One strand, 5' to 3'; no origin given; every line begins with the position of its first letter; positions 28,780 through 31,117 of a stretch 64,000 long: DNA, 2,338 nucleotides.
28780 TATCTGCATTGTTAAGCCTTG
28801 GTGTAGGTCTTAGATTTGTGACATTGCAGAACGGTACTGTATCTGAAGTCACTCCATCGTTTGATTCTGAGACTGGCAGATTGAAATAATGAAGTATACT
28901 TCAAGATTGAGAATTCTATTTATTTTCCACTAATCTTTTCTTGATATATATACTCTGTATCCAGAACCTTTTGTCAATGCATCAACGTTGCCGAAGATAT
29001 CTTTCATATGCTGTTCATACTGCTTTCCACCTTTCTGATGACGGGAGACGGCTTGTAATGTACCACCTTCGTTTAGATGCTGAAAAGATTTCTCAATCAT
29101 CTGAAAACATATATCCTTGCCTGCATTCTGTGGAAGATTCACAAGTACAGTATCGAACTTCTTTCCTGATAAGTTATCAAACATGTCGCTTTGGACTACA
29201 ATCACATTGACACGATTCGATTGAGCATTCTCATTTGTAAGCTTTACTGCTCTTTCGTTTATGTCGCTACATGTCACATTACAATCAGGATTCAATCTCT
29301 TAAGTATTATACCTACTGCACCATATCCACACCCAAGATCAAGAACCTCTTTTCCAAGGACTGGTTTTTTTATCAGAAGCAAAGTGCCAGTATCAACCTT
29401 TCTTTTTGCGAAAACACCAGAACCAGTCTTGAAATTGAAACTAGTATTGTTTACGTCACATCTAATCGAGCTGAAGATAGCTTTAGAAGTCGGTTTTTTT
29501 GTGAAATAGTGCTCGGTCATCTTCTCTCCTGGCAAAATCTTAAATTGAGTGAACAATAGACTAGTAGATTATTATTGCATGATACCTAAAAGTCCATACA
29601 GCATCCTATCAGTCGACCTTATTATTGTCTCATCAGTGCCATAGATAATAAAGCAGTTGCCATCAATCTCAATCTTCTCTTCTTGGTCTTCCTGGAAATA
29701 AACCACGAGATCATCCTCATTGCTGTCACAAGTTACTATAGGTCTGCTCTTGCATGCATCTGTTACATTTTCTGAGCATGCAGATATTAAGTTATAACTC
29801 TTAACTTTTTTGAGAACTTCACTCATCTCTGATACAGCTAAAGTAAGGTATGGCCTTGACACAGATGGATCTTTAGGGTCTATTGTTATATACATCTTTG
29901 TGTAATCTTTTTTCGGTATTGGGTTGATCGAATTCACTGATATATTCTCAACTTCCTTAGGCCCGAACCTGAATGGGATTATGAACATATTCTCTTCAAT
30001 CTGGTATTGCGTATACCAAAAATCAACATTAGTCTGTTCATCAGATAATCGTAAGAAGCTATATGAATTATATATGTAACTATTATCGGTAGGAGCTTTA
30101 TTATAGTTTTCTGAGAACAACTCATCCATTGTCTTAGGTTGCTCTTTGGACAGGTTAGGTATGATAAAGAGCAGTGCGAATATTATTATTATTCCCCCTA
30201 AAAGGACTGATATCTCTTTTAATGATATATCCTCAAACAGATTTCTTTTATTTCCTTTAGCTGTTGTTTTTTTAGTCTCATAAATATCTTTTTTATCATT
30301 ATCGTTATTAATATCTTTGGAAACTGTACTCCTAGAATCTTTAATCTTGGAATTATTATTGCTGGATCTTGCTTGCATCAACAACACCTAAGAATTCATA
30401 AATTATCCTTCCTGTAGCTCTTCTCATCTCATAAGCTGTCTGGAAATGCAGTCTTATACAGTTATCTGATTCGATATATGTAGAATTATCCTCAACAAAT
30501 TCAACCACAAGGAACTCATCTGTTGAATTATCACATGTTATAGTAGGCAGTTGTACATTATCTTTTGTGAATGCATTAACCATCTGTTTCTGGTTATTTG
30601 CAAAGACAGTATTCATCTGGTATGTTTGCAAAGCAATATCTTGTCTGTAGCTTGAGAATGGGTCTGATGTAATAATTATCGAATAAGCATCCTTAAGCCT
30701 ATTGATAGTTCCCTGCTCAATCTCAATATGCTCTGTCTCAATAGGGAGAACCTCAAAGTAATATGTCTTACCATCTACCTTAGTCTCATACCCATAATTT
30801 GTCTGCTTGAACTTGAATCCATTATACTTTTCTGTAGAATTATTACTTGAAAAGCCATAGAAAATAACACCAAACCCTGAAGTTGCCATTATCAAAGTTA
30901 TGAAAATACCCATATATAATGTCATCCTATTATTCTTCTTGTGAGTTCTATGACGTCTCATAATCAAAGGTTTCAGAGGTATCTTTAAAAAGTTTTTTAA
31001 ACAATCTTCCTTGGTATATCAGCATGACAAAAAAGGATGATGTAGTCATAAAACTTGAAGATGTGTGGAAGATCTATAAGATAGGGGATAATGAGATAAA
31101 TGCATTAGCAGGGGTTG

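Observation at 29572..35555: MacB-type ABC ATPase with two FtsX permeases and a co-operonic secreted protein, preceded by two paralogous membrane-anchored proteins and directly upstream of the giant surface-protein gene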

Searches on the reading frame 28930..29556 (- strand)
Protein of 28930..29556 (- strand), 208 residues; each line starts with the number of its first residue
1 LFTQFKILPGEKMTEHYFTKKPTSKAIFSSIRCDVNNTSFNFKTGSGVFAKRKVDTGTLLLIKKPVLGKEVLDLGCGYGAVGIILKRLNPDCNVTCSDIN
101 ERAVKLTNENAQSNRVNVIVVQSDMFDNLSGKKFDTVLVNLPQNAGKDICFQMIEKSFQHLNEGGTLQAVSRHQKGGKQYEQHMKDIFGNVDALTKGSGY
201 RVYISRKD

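Call 46: search_protein_families(library=pfam, proteins=[window:28930-29556:-], max_evalue=0.01)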
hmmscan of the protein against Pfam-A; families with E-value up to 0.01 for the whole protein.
window:28930-29556:- (208 aa): 22 families
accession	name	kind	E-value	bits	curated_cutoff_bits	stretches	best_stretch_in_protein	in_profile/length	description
PF05175.20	MTS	-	3.3e-39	134.7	23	1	40-203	2-169/170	Methyltransferase small domain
PF13847.12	Methyltransf_31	-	1.7e-13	50.9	27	1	68-167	4-107/145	Methyltransferase domain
PF13649.12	Methyltransf_25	-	2.3e-12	47.8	27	1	71-165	1-97/97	Methyltransferase domain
PF08242.18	Methyltransf_12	-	1e-09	39.4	30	1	72-167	1-98/98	Methyltransferase domain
PF06325.19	PrmA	-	1.2e-09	38.5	22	1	68-167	162-256/296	Ribosomal protein L11 methyltransferase (PrmA)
PF08241.18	Methyltransf_11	-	9.9e-08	33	21.2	1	72-140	1-67/95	Methyltransferase domain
PF10294.15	Methyltransf_16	-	1.1e-07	32.2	21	1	67-117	46-97/174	Lysine methyltransferase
PF02475.24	TRM5-TYW2_MTfase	-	3.1e-06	27.7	28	1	67-165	36-131/164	TRM5/TYW2 methyltransferase domain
PF13489.12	Methyltransf_23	-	7.1e-05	23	27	1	52-140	7-88/164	Methyltransferase domain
PF09445.16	Methyltransf_15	-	0.00042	20.4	22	1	70-137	3-70/165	RNA cap guanine-N2 methyltransferase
PF02390.23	Methyltransf_4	-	0.00066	19.6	24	1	70-129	4-64/173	Putative methyltransferase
PF00891.24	Methyltransf_2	-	0.00085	19.2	22.3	1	69-167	64-162/210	O-methyltransferase domain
PF01189.24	Methyltr_RsmB-F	-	0.001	19.2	27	1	64-144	5-90/199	16S rRNA methyltransferase RsmB/F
PF01170.24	UPF0020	-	0.001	19.2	22.3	1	87-142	72-130/197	RMKL-like, methyltransferase domain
PF03848.20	TehB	-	0.0011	18.8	20.4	1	69-138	32-100/193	Tellurite resistance protein TehB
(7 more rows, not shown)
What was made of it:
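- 28930..29556 (-): Small MTS-type methyltransferase (208 aa), third gene of the pB-pA operon. This is context; it is probably not part of the pump. Pfam MTS 3.3e-39 (call 46).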

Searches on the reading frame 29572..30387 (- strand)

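Call 3: search_protein_families(library=pfam, proteins=[window:29572-30387:-], max_evalue=0.01)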
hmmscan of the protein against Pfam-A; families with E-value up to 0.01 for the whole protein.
window:29572-30387:- (271 aa): 0 families

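Call 4: search_protein_families(library=ncbifam, proteins=[window:29572-30387:-], max_evalue=0.01)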
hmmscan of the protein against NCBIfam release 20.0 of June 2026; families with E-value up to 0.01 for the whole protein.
window:29572-30387:- (271 aa): 1 family
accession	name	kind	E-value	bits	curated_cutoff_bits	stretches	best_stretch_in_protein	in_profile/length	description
NF053571.1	DmspLyDddY_SHEWM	equivalog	0.00026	20.2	650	1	150-245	247-339/395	dimethylsulfoniopropionate lyase DddY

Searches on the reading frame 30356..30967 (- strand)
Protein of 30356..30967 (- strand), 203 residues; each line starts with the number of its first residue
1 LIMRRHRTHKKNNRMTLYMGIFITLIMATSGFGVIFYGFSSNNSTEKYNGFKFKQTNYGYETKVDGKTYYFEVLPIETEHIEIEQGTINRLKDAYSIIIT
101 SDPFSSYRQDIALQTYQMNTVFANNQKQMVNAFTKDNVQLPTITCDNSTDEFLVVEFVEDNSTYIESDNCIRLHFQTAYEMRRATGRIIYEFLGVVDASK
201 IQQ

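Call 3: search_protein_families(library=pfam, proteins=[window:30356-30967:-], max_evalue=0.01)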
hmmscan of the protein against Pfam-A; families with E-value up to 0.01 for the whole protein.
window:30356-30967:- (203 aa): 0 families

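Call 4: search_protein_families(library=ncbifam, proteins=[window:30356-30967:-], max_evalue=0.01)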
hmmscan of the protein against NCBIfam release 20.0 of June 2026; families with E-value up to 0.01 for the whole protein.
window:30356-30967:- (203 aa): 0 families

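Call 29: find_homologous_proteins(query=window:30356-30967:-)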
Query window:30356-30967:- (203 aa): 1 proteins with E <= 0.001 among 33 candidates.
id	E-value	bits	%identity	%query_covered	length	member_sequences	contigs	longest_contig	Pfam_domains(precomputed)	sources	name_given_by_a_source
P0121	5.2e-129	445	100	99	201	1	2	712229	-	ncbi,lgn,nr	ncbi:hypothetical protein H6503_02005 [Candidatus Woesearchaeota archaeon]|nr:hypothetical protein [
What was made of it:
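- Tried and rejected: A single-sequence word-index search with pB found only itself (call 29).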

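Call 36: find_homologous_proteins(query=A2)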
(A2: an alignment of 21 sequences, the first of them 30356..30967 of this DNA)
Query A2 (21 sequences) (203 aa, profile of the alignment): 22 proteins with E <= 0.001 among 1200 candidates.
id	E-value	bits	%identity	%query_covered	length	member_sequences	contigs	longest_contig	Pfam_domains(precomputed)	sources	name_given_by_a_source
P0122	9.2e-66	239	29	96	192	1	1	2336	-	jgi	-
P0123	6.5e-65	236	34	96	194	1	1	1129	-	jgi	-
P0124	7.4e-64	233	35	96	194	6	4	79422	-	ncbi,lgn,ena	ncbi:MAG: hypothetical protein AABX00_01675 [Nanoarchaeota archaeon]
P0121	2.6e-62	228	100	99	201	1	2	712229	-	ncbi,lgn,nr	ncbi:hypothetical protein H6503_02005 [Candidatus Woesearchaeota archaeon]|nr:hypothetical protein [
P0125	1.1e-57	212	33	93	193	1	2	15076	-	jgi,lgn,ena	-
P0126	5.6e-57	210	26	88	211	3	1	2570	-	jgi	jgi:hypothetical protein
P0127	1.2e-56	209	27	88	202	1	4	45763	-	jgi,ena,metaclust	jgi:hypothetical protein|metaclust:\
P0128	2.4e-55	205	26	92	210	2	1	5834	-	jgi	jgi:hypothetical protein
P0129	3.7e-55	204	28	96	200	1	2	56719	-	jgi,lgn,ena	jgi:hypothetical protein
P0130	2.3e-54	202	30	95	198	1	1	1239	-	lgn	-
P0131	2.6e-54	201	30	96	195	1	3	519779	-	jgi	-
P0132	3.0e-54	201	28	97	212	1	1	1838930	-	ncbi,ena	-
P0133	1.7e-53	199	24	96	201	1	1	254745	-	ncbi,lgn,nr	ncbi:hypothetical protein JXB02_02940 [Candidatus Woesearchaeota archaeon]|nr:hypothetical protein [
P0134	5.6e-53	197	30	88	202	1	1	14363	-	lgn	-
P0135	1.6e-51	192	28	95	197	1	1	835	-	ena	-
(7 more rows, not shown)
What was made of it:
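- Tried and rejected: An alignment query was needed (call 36).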

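Call 40: find_encoding_contigs(protein=P0132, flank=10000, max_places=1)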
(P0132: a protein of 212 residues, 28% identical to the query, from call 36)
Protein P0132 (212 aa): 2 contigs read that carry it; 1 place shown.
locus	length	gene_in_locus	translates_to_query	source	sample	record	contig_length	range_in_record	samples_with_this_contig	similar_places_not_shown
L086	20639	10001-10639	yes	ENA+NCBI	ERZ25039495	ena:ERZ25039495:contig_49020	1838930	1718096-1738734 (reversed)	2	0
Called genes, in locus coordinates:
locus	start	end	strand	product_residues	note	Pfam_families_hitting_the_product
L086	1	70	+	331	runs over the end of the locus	PF01210:NAD_Gly3P_dh_N, PF03807:F420_oxidored (weak), PF07479:NAD_Gly3P_dh_C, PF20618:GPD_NAD_C_bact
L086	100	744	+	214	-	PF00702:Hydrolase, PF13419:HAD_2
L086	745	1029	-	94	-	-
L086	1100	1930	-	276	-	PF02401:LYTB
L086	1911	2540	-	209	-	-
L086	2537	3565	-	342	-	PF04551:GcpE, PF26540:GcpE_C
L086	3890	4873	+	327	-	PF04055:Radical_SAM (weak)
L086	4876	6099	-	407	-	PF12704:MacB_PCD, PF02687:FtsX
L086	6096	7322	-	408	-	PF12704:MacB_PCD, PF02687:FtsX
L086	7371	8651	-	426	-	PF07705:CARDB (faint), PF02752:Arrestin_C (faint), PF10633:NPCBM_assoc (faint)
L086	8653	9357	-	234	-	PF00005:ABC_tran, PF02463:SMC_N (weak), PF13304:AAA_21 (faint)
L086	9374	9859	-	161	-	PF12802:MarR_2 (faint), PF01047:MarR (weak)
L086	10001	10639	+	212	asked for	-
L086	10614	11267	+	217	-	-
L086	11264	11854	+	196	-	PF10294:Methyltransf_16, PF05175:MTS, PF03602:Cons_hypoth95 (weak), PF06325:PrmA, PF13847:Methyltransf_31, PF08242:Methyltransf_12 (weak), PF13649:Methyltransf_25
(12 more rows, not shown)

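Call 49: predict_structure(alignment_id=A3)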
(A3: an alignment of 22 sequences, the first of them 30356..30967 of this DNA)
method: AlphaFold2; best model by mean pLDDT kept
length: 203 residues; sequences in the alignment: 22
mean_pLDDT: 87.6   pTM: 0.74
mean pLDDT of the five models: 87.6, 87.3, 87.1, 86.1, 85.9
residues with pLDDT >= 90: 142; 70-90: 27; 50-70: 32; < 50: 2
segments of 3 or more residues with pLDDT < 50: none
pLDDT, mean of each block of 10 residues (from residue 1): 65 70 77 53 84 94 96 96 93 96 96 96 95 84 93 97 96 98 97 86 56
secondary structure, 60 per line:
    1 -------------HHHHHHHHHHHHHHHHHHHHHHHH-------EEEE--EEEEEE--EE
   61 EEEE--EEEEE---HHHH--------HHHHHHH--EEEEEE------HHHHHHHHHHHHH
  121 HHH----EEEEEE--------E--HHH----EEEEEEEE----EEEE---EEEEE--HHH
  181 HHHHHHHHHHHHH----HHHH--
elements in order: H14-37 E45-48 E51-56 E59-64 E67-71 H75-78 H87-93 E96-101 H108-123 E128-133 E152-159 E164-167 E171-175 H178-193 H198-201
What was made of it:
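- Both proteins are bitopic with ectodomains (call 49).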

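Call 53: fold_search(model_id=the predicted structure, library=pdb)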
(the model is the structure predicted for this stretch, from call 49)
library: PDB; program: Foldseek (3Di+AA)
matches with E <= 10: 1076; with E <= 0.001: 0
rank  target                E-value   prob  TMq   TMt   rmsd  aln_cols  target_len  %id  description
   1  2f4n_A                6.5e-02  0.66  0.29  0.26   7.8       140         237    8  Crystal structure of protein MJ1651 from Methanococcus jannaschii DSM 2661, Pfam DUF62 (released 2005-12-06)
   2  1moq                  6.9e-02  0.77  0.33  0.21   5.7       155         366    8  ISOMERASE DOMAIN OF GLUCOSAMINE 6-PHOSPHATE SYNTHASE COMPLEXED WITH GLUCOSAMINE 6-PHOSPHATE (released 1998-10-07)
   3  3ooj_C                7.8e-02  0.77  0.34  0.14   5.6       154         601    6  C1A mutant of E. coli GlmS in complex with glucose-6P and glutamate (released 2011-10-19)
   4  2m1z_MODEL_1_A        8.3e-02  0.75  0.30  0.49   5.7       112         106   11  Solution structure of uncharacterized protein lmo0427 (released 2012-12-26)
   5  3ooj_A                9.9e-02  0.72  0.34  0.13   5.6       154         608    6  C1A mutant of E. coli GlmS in complex with glucose-6P and glutamate (released 2011-10-19)
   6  22uy_B                1.1e-01  0.60  0.30  0.26   7.0       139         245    9  S-adenosyl-L-methionine hydrolase(MJ1651) mutant-R89A (released 2026-03-18)
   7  3ooj_D                1.1e-01  0.69  0.34  0.14   5.6       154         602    6  C1A mutant of E. coli GlmS in complex with glucose-6P and glutamate (released 2011-10-19)
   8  6pv4_C                1.1e-01  0.66  0.30  0.11   6.0       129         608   11  Structure of CpGH84A (released 2019-09-11)
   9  3ooj_E                1.2e-01  0.72  0.35  0.14   5.5       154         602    6  C1A mutant of E. coli GlmS in complex with glucose-6P and glutamate (released 2011-10-19)
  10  4ckw_D                1.4e-01  0.28  0.24  0.34   6.2       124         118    9  Structure of the Mycobacterium tuberculosis Type II Dehydroquinase N12S mutant (Crystal Form 1) (released 2015-03-25)
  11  6ms9_A                1.4e-01  0.20  0.21  0.26  14.4       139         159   13  GDP-bound KRAS P34R mutant (released 2020-04-15)
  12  2r48                  1.7e-01  0.44  0.28  0.44   5.5       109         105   12  Crystal structure of the fructose specific IIB subunit of PTS system from Bacillus subtilis subsp. subtilis str. 168 (released 2007-09-11)
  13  6y3x_A                1.7e-01  0.23  0.24  0.09   8.5       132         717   11  Crystal structure of the Francisella novicida lysine decarboxylase LdcF (released 2021-01-27)
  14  8fvy_A                1.8e-01  0.33  0.30  0.31   7.6       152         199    8  40S subunit of the Giardia lamblia 80S ribosome (released 2024-01-24)
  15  4m9r_B                2.0e-01  0.16  0.23  0.21  12.6       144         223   12  Crystal structure of CED-3 (released 2013-10-09)
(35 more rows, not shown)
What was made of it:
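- Tried and rejected: Foldseek best E is 0.065 (call 53).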

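Call 57: search_protein_families(library=pfam, alignment_id=A3, max_evalue=1)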
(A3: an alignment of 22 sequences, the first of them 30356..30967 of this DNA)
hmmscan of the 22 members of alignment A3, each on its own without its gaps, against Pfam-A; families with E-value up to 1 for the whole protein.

A. member 1, window:30356-30967:- (203 aa): 2 families
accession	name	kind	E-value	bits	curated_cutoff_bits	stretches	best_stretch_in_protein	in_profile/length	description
PF02238.20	COX7a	-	0.031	15.2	22.1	1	5-39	14-47/53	Cytochrome c oxidase subunit VII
PF20476.3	DUF6718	-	0.054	14.2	27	1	111-166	15-69/74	Family of unknown function (DUF6718)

B. families by the number of members that match (of 22 scanned): 14 families
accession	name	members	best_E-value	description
PF04756.19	OST3_OST6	2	0.063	OST3 / OST6 family, transporter family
PF11812.13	DUF3333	1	0.0041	Domain of unknown function (DUF3333)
PF12604.14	gp37_C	1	0.0068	Tail fibre protein gp37 C terminal domain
PF18942.5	DUF5689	1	0.015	Family of unknown function (DUF5689)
PF02637.23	GatB_Yqey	1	0.03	GatB domain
PF02238.20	COX7a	1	0.031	Cytochrome c oxidase subunit VII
PF04634.17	YezG-like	1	0.032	Immunity protein YezG-like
PF20476.3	DUF6718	1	0.054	Family of unknown function (DUF6718)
PF13684.11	FakA-like_C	1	0.06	Fatty acid kinase subunit A-like, C-terminal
PF14386.11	DUF4417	1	0.066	Domain of unknown function (DUF4417)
PF17280.7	DUF5345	1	0.082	Family of unknown function (DUF5345)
PF11297.13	DUF3098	1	0.085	Protein of unknown function (DUF3098)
PF06480.20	FtsH_ext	1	0.094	FtsH Extracellular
PF24196.1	DUF7421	1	0.18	Family of unknown function (DUF7421)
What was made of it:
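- Tried and rejected: Pfam on 22 members gave nothing consistent; OST3_OST6 hit in 2 members at E 0.063 is noise (call 57).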

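Call 71: search_protein_representatives(alignment_id=A3)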
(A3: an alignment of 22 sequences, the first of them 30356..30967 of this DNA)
Query: 22 sequences, 200 profile positions. Proteins with E-value up to 0.001 (for the whole library): 3105; up to 1e-10: 2323; up to 1e-30: 638. The best 150 are listed.
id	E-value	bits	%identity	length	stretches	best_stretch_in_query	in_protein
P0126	3.4e-71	255.0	-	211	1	1-199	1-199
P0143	7.7e-68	244.0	-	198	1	1-199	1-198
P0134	1.6e-66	239.7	-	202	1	3-200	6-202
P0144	1.8e-65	236.3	-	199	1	1-199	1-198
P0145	4.9e-63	228.4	-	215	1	5-200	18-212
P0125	6.4e-63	228.0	-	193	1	9-200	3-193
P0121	1.2e-61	223.9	-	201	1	3-199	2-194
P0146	1.2e-61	223.8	-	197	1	4-200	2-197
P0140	1.4e-61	223.6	-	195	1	2-199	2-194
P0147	1.7e-61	223.4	-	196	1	7-200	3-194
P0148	2.0e-61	223.1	-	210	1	6-199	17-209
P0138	3.1e-61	222.5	-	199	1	6-199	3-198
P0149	4.0e-61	222.1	-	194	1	7-199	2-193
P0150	1.4e-60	220.3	-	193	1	7-200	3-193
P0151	1.7e-60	220.1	-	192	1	8-199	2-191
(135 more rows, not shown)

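Call 83: search_solved_structures(query=A3, max_evalue=1)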
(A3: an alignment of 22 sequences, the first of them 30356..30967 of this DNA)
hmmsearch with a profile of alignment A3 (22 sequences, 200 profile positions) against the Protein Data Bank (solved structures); distinct sequences matched with E-value up to 1: 0.
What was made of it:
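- Tried and rejected: The PDB profile search was empty (call 83).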
